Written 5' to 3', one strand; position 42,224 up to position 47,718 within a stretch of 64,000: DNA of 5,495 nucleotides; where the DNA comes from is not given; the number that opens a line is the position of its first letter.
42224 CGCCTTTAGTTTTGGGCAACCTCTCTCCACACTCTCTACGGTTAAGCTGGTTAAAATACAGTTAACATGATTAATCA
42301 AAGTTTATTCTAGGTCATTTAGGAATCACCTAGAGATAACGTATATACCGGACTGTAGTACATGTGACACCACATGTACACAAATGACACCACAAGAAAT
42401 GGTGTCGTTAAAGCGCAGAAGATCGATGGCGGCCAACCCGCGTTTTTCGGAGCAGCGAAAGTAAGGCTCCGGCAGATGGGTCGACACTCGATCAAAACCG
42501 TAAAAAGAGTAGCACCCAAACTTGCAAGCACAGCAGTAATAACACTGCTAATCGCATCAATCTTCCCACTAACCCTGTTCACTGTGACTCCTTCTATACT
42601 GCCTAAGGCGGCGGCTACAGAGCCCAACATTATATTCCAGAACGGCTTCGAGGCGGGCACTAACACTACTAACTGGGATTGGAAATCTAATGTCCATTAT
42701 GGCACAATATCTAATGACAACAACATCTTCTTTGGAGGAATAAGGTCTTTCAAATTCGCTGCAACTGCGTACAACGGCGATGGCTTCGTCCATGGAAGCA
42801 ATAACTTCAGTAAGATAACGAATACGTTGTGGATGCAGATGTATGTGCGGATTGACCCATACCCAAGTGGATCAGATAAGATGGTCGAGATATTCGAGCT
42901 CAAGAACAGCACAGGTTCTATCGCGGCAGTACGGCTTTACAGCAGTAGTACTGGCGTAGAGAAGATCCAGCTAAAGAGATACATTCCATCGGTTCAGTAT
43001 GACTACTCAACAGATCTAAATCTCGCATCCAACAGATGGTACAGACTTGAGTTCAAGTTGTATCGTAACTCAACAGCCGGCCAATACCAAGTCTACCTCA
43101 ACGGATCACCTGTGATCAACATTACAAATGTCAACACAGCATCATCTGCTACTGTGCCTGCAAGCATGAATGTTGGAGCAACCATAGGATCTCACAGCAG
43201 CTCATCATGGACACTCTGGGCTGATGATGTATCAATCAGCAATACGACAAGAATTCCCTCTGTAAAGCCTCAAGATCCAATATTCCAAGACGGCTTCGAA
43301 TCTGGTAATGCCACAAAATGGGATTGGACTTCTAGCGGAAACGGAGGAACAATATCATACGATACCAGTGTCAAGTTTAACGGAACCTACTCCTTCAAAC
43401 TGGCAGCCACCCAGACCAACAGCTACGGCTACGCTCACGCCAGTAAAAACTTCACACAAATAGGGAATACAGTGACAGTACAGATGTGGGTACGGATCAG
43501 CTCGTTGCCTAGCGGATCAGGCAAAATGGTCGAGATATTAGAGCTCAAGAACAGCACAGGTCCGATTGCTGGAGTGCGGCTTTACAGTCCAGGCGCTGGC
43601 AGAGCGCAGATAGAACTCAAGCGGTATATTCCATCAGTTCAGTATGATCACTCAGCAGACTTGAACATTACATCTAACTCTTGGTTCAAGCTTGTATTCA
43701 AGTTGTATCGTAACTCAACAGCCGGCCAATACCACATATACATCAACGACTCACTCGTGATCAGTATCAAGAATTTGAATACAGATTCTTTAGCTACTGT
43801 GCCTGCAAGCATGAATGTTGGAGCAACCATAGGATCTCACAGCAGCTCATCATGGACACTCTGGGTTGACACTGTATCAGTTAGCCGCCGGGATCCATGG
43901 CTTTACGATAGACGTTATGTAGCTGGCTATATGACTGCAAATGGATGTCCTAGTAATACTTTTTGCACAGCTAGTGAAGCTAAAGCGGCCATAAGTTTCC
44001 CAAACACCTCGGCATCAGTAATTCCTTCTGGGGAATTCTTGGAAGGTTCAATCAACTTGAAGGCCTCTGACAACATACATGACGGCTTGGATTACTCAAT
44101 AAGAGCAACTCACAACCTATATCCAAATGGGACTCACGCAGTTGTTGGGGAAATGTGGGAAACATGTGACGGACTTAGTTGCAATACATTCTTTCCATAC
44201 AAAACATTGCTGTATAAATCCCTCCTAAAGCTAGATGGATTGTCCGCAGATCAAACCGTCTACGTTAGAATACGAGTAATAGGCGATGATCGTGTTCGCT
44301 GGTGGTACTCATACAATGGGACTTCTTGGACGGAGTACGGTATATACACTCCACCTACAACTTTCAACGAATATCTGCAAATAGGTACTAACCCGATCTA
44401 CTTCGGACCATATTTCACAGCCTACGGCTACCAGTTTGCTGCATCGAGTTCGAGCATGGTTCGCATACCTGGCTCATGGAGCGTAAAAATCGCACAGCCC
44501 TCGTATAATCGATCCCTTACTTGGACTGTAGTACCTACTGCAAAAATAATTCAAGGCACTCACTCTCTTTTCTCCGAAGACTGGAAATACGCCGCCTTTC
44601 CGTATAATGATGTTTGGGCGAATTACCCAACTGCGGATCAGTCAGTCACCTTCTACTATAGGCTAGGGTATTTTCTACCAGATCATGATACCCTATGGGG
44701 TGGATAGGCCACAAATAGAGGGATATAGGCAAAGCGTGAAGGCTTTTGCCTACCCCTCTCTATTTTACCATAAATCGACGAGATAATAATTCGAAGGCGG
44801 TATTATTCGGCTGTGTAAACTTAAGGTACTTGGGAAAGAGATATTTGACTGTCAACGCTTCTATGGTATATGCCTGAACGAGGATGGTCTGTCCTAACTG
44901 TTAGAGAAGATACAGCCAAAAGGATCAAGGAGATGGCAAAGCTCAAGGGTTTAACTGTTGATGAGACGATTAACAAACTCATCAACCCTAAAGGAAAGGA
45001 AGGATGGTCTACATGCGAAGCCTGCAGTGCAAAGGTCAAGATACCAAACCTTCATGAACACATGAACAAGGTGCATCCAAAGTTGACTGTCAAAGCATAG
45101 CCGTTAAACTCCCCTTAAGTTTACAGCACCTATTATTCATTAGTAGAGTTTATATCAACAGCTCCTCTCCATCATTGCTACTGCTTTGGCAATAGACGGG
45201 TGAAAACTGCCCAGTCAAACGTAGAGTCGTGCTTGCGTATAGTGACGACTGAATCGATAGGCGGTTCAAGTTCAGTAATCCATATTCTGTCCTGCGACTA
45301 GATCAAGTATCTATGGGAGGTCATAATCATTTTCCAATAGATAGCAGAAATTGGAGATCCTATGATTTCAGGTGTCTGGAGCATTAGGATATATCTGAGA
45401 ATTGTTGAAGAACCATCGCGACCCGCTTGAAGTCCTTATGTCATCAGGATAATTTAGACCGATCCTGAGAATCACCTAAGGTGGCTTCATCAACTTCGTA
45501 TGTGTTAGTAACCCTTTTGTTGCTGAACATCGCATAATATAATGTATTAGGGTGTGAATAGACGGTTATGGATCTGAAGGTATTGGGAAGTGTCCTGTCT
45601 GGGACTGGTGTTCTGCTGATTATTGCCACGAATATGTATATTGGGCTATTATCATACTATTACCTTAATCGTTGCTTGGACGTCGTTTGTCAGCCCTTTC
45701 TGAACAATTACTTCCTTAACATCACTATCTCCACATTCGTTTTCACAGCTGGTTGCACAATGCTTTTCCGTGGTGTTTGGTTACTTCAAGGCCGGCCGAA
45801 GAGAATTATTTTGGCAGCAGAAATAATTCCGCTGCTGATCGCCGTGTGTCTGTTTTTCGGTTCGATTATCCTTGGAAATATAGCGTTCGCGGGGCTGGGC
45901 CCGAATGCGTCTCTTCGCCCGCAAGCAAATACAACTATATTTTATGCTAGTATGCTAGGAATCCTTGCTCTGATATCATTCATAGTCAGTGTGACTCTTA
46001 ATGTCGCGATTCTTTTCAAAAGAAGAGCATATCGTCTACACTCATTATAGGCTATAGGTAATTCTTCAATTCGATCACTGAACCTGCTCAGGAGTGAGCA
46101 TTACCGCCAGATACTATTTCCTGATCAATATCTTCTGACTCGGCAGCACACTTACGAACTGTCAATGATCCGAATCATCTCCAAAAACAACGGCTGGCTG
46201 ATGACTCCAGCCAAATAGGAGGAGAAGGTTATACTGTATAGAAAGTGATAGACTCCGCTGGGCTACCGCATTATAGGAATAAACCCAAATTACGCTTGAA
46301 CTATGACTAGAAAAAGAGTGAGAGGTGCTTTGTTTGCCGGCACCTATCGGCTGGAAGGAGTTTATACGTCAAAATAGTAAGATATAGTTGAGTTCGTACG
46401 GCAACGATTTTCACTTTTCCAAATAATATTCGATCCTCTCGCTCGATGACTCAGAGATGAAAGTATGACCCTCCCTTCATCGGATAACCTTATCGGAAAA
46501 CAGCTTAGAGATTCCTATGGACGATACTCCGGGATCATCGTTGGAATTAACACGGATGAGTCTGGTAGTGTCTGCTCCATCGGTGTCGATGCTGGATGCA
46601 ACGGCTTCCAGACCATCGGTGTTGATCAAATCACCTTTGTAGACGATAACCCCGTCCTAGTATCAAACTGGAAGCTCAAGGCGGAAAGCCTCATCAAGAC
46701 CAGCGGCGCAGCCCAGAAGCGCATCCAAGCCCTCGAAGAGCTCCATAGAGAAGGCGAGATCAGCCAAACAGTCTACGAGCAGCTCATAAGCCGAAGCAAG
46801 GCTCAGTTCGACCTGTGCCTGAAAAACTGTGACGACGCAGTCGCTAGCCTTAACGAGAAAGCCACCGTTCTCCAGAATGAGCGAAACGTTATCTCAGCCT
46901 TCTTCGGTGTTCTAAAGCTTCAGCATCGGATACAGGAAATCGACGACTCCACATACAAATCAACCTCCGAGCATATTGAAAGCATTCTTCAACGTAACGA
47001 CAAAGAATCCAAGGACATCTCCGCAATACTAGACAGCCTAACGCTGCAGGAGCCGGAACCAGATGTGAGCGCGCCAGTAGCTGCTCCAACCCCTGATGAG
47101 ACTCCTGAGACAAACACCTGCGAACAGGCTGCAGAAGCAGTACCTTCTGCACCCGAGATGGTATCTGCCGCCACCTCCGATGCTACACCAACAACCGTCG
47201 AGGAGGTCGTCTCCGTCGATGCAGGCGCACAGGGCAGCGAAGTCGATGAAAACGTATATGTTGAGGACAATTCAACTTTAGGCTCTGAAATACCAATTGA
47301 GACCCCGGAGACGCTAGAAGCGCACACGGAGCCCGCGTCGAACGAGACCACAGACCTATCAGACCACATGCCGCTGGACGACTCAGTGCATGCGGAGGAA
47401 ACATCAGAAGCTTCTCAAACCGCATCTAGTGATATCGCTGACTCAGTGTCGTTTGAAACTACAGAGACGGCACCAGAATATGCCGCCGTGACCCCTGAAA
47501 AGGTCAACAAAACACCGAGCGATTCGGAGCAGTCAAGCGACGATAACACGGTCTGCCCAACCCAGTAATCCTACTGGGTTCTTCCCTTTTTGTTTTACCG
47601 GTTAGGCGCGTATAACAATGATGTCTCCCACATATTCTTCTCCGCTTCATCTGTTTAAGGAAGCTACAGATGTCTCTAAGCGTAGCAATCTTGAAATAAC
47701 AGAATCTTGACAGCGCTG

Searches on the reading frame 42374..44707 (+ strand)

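Call 9: search_protein_families(library=pfam, proteins=[window:42374-44707:+])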
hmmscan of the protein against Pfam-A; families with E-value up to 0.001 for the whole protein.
window:42374-44707:+ (777 aa): 2 families
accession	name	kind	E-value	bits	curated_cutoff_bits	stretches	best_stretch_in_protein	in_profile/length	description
PF14099.13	Polysacc_lyase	-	1.5e-11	45.1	29.9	2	308-501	1-209/210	Polysaccharide lyase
PF21340.4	Polysacc_lyase-like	-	0.0001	22.2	27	0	92-290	2-208/209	Cip1-like, core domain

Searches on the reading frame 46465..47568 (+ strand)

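Call 10: search_protein_families(library=pfam, proteins=[window:46465-47568:+])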
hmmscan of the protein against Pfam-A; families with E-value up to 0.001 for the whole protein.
window:46465-47568:+ (367 aa): 2 families
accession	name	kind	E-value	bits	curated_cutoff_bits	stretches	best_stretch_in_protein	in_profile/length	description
PF18822.6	CdvA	-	1e-11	45.3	30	1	85-197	1-113/123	CdvA-like coiled-coil domain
PF15334.11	AIB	-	0.0007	19.5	27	0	142-226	39-115/324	Aurora kinase A and ninein interacting protein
